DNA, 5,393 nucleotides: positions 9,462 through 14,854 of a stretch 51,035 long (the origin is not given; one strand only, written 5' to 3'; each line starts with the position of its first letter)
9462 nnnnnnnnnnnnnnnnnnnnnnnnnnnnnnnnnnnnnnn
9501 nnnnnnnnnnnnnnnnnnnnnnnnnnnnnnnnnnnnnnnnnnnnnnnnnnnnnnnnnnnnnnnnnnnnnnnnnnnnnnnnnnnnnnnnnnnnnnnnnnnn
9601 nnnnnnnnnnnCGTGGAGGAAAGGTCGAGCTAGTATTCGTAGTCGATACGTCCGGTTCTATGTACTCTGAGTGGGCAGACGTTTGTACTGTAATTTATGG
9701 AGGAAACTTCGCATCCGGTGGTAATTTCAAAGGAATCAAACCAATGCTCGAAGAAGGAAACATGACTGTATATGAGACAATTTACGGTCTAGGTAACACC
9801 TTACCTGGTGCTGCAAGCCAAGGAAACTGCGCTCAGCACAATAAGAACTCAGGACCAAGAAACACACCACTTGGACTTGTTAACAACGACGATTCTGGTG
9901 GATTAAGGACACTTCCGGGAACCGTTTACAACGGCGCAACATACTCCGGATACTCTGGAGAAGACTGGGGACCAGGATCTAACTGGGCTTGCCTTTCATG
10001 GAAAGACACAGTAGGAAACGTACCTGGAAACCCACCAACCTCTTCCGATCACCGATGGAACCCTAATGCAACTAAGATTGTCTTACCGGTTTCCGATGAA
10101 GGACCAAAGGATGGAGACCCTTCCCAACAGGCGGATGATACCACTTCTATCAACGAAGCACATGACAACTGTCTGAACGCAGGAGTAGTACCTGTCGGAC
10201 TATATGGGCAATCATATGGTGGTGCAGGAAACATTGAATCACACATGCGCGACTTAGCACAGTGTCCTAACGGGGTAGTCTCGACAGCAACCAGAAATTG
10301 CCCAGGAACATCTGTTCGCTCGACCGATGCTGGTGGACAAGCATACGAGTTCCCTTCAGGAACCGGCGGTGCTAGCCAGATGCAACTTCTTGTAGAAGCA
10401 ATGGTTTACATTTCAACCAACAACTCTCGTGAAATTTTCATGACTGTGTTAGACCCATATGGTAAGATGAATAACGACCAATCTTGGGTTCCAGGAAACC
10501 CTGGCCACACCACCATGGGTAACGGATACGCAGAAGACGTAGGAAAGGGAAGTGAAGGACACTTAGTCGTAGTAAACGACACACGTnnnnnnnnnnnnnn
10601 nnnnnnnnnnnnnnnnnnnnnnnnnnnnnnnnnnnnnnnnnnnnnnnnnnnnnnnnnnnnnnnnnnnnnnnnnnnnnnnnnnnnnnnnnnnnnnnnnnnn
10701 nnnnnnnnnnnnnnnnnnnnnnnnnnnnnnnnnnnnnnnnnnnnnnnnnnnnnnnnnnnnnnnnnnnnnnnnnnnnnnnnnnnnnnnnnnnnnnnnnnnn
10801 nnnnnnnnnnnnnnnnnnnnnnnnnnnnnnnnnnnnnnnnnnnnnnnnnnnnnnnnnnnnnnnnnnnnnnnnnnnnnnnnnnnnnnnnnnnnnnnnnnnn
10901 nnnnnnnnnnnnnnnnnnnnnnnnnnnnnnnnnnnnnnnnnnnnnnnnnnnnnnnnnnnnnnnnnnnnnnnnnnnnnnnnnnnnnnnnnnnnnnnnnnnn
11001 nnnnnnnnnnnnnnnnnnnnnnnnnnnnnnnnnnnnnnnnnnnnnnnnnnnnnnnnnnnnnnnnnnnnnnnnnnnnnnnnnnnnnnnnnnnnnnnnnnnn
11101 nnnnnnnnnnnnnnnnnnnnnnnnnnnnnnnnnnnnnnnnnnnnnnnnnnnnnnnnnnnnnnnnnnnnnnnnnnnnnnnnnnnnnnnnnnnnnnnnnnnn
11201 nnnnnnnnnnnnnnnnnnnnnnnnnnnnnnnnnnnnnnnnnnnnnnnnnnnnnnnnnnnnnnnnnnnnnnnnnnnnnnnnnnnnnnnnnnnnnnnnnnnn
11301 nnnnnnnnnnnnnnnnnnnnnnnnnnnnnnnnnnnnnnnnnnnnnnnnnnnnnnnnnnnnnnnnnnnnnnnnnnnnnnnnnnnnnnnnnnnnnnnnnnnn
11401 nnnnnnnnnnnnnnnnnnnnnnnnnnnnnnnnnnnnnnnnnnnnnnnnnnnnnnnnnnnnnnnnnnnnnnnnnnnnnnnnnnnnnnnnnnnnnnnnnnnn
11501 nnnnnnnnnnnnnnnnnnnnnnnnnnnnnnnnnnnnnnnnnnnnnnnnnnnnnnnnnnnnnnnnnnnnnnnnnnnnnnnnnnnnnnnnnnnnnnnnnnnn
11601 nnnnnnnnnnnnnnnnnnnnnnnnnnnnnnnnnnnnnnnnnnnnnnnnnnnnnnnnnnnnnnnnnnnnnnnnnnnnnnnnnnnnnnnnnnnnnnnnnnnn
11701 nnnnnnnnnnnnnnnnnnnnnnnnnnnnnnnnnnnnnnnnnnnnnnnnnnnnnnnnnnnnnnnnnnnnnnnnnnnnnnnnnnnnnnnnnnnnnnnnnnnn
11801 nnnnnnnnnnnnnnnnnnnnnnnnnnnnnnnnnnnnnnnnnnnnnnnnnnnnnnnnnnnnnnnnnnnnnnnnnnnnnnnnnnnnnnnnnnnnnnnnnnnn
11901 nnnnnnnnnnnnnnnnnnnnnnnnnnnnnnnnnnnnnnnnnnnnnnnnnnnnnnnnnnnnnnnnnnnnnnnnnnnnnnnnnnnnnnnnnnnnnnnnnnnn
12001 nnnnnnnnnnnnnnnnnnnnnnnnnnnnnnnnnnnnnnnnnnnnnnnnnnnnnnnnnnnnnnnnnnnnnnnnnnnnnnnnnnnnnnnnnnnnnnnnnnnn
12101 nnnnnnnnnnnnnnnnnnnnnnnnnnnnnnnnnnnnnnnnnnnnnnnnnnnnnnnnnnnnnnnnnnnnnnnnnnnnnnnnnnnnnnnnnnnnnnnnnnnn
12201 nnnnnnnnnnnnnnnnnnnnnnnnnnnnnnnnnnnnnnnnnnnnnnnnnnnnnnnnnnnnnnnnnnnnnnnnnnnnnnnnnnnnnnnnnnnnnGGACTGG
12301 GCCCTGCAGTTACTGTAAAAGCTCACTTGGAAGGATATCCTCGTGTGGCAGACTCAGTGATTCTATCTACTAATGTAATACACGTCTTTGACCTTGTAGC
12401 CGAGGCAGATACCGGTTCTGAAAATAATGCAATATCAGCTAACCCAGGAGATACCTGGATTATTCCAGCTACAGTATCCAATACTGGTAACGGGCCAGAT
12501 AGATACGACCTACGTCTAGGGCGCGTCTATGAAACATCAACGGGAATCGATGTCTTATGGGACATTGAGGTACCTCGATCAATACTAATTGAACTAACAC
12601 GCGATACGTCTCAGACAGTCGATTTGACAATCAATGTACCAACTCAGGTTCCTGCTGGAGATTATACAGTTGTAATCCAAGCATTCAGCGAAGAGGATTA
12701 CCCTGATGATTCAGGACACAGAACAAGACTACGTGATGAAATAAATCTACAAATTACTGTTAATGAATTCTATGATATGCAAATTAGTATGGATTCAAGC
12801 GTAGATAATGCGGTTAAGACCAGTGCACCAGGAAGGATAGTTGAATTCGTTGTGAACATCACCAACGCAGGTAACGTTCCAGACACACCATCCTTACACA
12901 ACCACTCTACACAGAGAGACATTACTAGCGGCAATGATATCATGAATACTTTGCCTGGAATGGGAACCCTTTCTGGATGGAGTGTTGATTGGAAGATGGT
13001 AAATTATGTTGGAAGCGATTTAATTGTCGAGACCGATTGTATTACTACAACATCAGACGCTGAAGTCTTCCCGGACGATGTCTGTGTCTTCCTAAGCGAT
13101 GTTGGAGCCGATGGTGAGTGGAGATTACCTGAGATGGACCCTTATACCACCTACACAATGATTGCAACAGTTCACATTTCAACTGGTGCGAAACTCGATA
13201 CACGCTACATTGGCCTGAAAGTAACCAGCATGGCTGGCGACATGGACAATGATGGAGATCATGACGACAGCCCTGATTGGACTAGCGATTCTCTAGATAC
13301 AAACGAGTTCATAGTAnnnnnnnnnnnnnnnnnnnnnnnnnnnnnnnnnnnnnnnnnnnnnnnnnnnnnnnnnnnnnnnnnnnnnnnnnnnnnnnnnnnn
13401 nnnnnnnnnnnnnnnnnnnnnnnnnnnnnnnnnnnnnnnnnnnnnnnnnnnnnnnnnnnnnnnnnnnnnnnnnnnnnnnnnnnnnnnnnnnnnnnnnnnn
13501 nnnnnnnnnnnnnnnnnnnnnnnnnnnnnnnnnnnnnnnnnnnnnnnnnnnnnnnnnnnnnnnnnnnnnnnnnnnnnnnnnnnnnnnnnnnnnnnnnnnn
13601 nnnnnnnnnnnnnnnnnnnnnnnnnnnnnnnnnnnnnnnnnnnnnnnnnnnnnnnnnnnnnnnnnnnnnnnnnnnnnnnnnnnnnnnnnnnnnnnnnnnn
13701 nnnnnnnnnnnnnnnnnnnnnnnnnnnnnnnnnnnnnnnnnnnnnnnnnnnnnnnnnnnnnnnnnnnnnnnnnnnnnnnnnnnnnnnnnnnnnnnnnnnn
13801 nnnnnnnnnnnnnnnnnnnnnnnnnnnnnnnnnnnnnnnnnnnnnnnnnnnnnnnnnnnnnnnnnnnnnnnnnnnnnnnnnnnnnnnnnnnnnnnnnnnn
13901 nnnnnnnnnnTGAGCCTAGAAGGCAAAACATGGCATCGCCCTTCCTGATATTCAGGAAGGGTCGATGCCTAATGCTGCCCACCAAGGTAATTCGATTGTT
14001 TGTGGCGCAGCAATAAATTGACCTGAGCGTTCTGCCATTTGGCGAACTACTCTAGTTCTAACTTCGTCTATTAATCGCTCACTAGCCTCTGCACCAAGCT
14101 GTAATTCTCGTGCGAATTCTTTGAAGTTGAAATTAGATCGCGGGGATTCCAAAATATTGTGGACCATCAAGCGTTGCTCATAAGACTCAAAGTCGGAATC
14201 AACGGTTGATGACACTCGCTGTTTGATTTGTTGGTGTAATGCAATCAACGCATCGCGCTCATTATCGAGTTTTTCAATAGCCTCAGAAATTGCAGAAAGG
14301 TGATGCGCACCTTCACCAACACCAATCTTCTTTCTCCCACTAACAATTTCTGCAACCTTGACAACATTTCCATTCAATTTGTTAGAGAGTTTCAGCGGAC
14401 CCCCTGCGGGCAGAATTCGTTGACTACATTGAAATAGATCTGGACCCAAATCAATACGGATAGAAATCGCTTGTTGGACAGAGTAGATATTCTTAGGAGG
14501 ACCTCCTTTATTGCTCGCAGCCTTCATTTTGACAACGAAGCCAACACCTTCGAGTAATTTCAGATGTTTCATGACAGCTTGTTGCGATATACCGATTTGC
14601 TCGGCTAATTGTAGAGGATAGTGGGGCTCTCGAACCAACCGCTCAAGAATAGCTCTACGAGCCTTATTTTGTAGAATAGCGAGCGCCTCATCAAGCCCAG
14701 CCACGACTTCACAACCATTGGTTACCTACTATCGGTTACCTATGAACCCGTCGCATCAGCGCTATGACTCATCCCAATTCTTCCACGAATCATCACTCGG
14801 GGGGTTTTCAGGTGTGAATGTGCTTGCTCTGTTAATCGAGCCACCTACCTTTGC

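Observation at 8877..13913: Integrin-alpha-like architecture in an archaeal surface protein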

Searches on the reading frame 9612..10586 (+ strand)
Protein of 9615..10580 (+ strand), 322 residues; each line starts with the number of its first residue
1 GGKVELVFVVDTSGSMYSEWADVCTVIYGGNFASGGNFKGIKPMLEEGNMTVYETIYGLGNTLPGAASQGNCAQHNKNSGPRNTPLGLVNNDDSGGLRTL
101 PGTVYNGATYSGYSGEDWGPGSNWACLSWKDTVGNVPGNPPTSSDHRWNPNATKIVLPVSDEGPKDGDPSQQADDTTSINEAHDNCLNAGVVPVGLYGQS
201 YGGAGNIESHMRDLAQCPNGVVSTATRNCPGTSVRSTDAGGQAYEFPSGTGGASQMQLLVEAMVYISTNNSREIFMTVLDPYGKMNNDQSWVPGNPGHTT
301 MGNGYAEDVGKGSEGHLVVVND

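Call 16: search_solved_structures(query=window:9615-10580:+, max_evalue=10, show_alignments=3)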
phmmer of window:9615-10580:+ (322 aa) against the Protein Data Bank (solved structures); distinct sequences matched with E-value up to 10: 1.
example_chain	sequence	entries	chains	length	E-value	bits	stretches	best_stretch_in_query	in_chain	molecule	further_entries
3nwo_A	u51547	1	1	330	1.1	11.8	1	178-252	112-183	Proline iminopeptidase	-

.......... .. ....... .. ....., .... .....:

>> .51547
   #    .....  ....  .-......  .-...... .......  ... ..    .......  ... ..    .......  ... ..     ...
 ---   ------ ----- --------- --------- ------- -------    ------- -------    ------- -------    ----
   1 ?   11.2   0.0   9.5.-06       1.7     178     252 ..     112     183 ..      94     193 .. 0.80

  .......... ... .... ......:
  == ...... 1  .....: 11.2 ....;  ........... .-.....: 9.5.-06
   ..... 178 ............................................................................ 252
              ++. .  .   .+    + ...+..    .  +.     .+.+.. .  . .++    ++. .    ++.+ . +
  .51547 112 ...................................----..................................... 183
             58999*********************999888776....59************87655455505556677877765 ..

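Call 17: search_protein_families(library=pfam, proteins=[window:9615-10580:+], max_evalue=10)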
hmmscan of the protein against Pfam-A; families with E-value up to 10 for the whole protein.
window:9615-10580:+ (322 aa): 1 family
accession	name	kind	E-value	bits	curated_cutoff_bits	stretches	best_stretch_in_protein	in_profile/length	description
PF00092.34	VWA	-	0.075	13.7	23.8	1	6-24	2-21/174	von Willebrand factor type A domain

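Call 51: predict_structure(alignment_id=A4)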
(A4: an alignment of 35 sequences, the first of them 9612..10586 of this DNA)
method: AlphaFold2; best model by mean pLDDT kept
length: 325 residues; sequences in the alignment: 35
mean_pLDDT: 77.1   pTM: 0.77
mean pLDDT of the five models: 77.1, 76.4, 73.7, 72.4, 59.9
residues with pLDDT >= 90: 75; 70-90: 143; 50-70: 85; < 50: 22
segments of 3 or more residues with pLDDT < 50: 131-139, 272-275, 322-325
pLDDT, mean of each block of 10 residues (from residue 1): 80 81 82 71 82 92 89 89 88 92 87 81 88 44 76 87 81 83 90 85 73 92 87 87 76 58 65 51 67 65 53 58 47
secondary structure, 60 per line:
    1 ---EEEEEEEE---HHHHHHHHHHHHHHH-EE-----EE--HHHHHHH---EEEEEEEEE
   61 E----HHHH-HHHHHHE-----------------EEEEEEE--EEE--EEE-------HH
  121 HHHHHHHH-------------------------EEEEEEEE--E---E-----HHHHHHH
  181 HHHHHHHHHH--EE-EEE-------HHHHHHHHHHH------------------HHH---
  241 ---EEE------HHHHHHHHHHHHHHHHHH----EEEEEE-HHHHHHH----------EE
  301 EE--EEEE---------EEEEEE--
elements in order: E4-11 H15-29 H42-48 E52-61 H66-69 H71-76 E95-101 E104-106 E109-111 H119-128 E154-161 H174-190 E196-198 H206-216 E244-246 H253-270 E275-280 H282-288 E299-302 E305-308 E318-323

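Call 53: fold_search(model_id=the predicted structure, library=pdb)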
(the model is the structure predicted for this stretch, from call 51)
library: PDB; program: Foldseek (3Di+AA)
matches with E <= 10: 784; with E <= 0.001: 14
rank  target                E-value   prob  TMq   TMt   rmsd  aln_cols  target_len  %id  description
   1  8tcf_B                6.1e-06  1.00  0.34  0.31  13.1       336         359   11  Integrin alpha-v beta-8 in complex with minibinder B8_BP_dsulf (released 2023-09-27)
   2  8vs6_B                3.9e-05  1.00  0.33  0.31  13.6       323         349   11  L-TGF-b3/avb8 (released 2024-09-11)
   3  6uja_B                4.2e-05  0.99  0.33  0.30  13.5       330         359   12  Integrin alpha-v beta-8 in complex with pro-TGF-beta1 (released 2020-02-05)
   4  9ind_B                1.0e-04  1.00  0.35  0.33  11.7       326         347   12  Integrin alpha-v beta-8 in complex with the Fab of 130H2 (released 2025-01-22)
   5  6om1_H                1.3e-04  0.99  0.34  0.33  12.4       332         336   13  Crystal structure of an atypical integrin (released 2019-12-11)
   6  7y1t_B                1.4e-04  1.00  0.35  0.33  12.2       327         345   10  Complex of integrin alphaV/beta8 and L-TGF-beta1 at a ratio of 1:2 (released 2022-08-31)
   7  6om1_B                1.7e-04  0.99  0.34  0.34  15.0       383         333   11  Crystal structure of an atypical integrin (released 2019-12-11)
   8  6om1_D                3.5e-04  0.99  0.36  0.37  12.2       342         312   12  Crystal structure of an atypical integrin (released 2019-12-11)
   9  6om1_F                4.2e-04  0.99  0.34  0.33  13.5       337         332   12  Crystal structure of an atypical integrin (released 2019-12-11)
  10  6om2_D                5.0e-04  0.98  0.34  0.34  12.0       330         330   12  Crystal structure of atypical integrin alphaV beta8 with proTGF-beta1 ligand peptide (released 2019-12-11)
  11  2vdk_B                5.6e-04  0.99  0.35  0.26  11.6       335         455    9  Re-refinement of Integrin AlphaIIbBeta3 Headpiece (released 2008-09-02)
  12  3ibs_A                6.0e-04  0.99  0.32  0.47  12.2       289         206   12  Crystal structure of conserved hypothetical protein BatB from Bacteroides thetaiotaomicron (released 2009-08-25)
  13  2vdl_B                8.1e-04  0.98  0.36  0.27  10.7       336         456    9  Re-refinement of Integrin AlphaIIbBeta3 Headpiece (released 2008-09-02)
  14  6djp_B                9.2e-04  0.99  0.35  0.32  10.8       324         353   11  Integrin alpha-v beta-8 in complex with the Fabs 8B8 and 68 (released 2018-07-25)
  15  6om2_B                1.2e-03  0.93  0.34  0.35  15.0       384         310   10  Crystal structure of atypical integrin alphaV beta8 with proTGF-beta1 ligand peptide (released 2019-12-11)
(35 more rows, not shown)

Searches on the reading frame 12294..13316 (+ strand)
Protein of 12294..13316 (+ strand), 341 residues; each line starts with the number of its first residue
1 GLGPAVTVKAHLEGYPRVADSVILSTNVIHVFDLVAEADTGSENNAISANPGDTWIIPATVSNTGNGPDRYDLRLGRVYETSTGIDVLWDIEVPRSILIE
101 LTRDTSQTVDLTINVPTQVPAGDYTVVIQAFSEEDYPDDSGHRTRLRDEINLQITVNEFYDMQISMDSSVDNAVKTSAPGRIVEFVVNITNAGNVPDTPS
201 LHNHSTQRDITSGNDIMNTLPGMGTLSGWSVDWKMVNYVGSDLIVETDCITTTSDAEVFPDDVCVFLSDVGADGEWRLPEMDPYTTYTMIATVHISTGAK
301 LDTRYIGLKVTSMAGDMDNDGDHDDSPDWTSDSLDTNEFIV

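Call 17: search_protein_families(library=pfam, proteins=[window:12294-13316:+], max_evalue=10)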
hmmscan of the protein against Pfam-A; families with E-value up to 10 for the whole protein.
window:12294-13316:+ (341 aa): 2 families
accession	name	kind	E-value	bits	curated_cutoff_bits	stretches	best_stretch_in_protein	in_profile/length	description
PF10633.15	NPCBM_assoc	-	0.0034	18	24.4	1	100-130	45-75/78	NPCBM-associated, NEW3 domain of alpha-galactosidase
PF15418.12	DUF4625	-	0.077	13.7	27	1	104-151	88-129/131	Domain of unknown function (DUF4625)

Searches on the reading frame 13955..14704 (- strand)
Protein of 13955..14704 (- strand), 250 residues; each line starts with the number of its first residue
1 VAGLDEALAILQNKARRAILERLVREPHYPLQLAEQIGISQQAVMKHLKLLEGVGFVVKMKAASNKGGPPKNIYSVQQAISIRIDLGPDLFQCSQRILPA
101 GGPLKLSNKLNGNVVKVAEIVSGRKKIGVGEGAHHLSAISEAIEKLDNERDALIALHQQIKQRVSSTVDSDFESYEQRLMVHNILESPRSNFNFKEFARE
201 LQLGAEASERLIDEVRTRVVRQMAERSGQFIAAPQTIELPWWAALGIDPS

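Call 35: search_protein_families(library=pfam, proteins=[window:13955-14704:-], max_evalue=0.001)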
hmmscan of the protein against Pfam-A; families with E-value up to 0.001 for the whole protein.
window:13955-14704:- (250 aa): 5 families
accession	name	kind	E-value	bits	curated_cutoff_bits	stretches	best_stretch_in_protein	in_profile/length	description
PF12840.13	HTH_20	-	9.6e-12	45.1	27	1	13-58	3-49/51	Helix-turn-helix domain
PF01022.26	HTH_5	-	1.7e-06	28.3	22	1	14-57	2-45/47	Bacterial regulatory protein, arsR family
PF25213.1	HVO_A0261_N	-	6.6e-05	23.2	35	1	11-59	8-56/86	HVO_A0261 N-terminal domain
PF08279.18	HTH_11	-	0.00049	20.4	25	0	30-61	18-49/55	HTH domain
PF13412.12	HTH_24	-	0.00054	19.9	21.9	0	13-52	2-42/48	Winged helix-turn-helix DNA-binding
